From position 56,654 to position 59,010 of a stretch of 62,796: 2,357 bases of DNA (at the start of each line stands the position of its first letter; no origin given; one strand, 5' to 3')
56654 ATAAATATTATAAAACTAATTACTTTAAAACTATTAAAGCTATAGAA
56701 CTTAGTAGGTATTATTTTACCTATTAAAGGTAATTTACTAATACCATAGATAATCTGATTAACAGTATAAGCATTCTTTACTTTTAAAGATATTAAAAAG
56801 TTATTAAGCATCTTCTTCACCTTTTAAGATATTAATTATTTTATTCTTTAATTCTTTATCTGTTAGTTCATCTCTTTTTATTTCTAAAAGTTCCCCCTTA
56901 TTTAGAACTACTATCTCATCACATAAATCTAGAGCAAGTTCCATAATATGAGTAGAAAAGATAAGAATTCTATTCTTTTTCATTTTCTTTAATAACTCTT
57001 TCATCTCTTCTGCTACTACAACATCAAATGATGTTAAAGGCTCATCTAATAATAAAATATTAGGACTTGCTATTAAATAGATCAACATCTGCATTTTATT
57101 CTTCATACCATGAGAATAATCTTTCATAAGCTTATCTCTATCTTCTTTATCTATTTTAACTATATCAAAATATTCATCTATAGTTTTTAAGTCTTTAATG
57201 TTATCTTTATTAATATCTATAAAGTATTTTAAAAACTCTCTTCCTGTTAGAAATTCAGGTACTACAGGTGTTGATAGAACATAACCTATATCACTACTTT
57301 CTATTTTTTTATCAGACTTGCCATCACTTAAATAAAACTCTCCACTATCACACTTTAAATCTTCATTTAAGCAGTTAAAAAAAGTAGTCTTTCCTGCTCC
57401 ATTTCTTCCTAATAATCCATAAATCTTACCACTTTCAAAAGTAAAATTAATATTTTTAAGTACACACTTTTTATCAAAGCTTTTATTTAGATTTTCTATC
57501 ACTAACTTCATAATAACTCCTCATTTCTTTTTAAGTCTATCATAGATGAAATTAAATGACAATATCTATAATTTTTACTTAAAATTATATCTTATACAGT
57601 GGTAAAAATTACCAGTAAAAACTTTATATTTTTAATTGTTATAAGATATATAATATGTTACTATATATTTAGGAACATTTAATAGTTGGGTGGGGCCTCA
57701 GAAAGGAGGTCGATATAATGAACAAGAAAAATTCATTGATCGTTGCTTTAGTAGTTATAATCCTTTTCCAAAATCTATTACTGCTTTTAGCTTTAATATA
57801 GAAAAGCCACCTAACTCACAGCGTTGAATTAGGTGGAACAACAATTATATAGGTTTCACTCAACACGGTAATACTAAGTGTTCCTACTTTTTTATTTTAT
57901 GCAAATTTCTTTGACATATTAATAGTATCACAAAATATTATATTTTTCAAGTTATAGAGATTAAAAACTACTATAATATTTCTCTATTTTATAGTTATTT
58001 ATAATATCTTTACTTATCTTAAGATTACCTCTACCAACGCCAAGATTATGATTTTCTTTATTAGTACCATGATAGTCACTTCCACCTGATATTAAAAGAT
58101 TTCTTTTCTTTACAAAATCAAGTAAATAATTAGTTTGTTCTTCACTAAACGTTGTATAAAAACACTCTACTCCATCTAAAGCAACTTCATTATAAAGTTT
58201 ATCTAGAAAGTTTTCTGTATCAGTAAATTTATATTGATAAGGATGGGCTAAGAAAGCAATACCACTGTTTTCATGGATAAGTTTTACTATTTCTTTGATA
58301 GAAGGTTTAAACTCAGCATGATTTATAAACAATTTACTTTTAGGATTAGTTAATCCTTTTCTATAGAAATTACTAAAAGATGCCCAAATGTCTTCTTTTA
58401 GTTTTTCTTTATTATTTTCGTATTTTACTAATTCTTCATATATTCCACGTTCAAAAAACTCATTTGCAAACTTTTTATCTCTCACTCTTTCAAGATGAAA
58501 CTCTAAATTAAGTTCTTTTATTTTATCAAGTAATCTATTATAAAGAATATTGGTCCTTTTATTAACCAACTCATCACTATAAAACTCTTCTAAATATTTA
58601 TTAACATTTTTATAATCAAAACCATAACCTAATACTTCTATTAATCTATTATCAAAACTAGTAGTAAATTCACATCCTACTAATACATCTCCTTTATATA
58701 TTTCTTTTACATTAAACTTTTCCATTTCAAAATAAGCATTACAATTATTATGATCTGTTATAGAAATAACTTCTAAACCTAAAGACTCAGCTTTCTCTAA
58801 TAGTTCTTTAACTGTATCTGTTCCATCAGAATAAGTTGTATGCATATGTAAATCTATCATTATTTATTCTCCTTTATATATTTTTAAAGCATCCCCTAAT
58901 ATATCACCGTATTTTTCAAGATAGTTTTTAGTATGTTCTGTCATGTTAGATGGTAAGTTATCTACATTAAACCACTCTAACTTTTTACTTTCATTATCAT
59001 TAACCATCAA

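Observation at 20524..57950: Family of four unannotated type I TA-like loci sharing one RNA scaffold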

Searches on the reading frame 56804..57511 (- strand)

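Call 59: search_protein_families(library=pfam, proteins=[window:56804-57511:-], max_evalue=0.001)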
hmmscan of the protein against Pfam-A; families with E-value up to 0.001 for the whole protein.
window:56804-57511:- (235 aa): 2 families
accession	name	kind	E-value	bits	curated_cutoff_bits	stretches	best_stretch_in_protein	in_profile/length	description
PF00005.33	ABC_tran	-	3.3e-23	83.2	25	1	18-159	1-136/137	ABC transporter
PF13304.12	AAA_21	-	2.2e-07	31.7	27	0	30-98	1-63/304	AAA domain, putative AbiEii toxin, Type IV TA system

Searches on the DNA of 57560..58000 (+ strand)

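Call 52: search_dna_similar(query=window:57613-57959:+, collection=phages, mode=distant, max_rows=10)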
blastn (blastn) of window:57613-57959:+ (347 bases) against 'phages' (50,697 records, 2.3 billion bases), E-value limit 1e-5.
No match.

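Call 53: search_dna_similar(query=window:57613-57959:+, collection=plasmids, mode=distant, max_rows=10)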
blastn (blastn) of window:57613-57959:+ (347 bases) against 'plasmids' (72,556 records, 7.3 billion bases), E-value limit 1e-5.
No match.

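Call 75: search_rna_families(source=window, start=57560, end=58000, threshold=evalue, max_evalue=10)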
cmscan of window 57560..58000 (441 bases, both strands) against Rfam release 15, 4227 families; matches with E-value up to 10: 2.
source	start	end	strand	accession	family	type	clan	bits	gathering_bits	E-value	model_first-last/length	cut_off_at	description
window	57930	57970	+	RF02584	KRAS_3UTR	Cis-reg;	-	23.1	49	2.3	1-49/49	no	KRAS 3' UTR cis-regulatory element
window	57798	57900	+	RF00558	L20_leader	Cis-reg; leader;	-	15.6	58.7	2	1-127/127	no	Ribosomal protein L20 leader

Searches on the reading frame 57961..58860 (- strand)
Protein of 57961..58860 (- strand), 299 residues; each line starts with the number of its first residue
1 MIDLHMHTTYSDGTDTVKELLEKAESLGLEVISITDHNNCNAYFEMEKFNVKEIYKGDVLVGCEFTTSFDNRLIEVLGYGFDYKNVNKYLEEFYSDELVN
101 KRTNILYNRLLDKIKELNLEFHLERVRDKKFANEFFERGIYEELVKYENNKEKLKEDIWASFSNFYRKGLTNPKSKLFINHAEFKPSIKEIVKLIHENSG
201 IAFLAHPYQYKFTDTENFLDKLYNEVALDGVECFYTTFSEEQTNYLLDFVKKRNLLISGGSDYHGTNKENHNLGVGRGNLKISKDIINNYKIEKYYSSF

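Call 59: search_protein_families(library=pfam, proteins=[window:57961-58860:-], max_evalue=0.001)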
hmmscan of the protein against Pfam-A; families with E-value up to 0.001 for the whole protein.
window:57961-58860:- (299 aa): 1 family
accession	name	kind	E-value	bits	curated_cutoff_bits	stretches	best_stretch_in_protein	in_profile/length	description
PF02811.25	PHP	-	1.1e-13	52.3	26.4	1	3-133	1-71/164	PHP domain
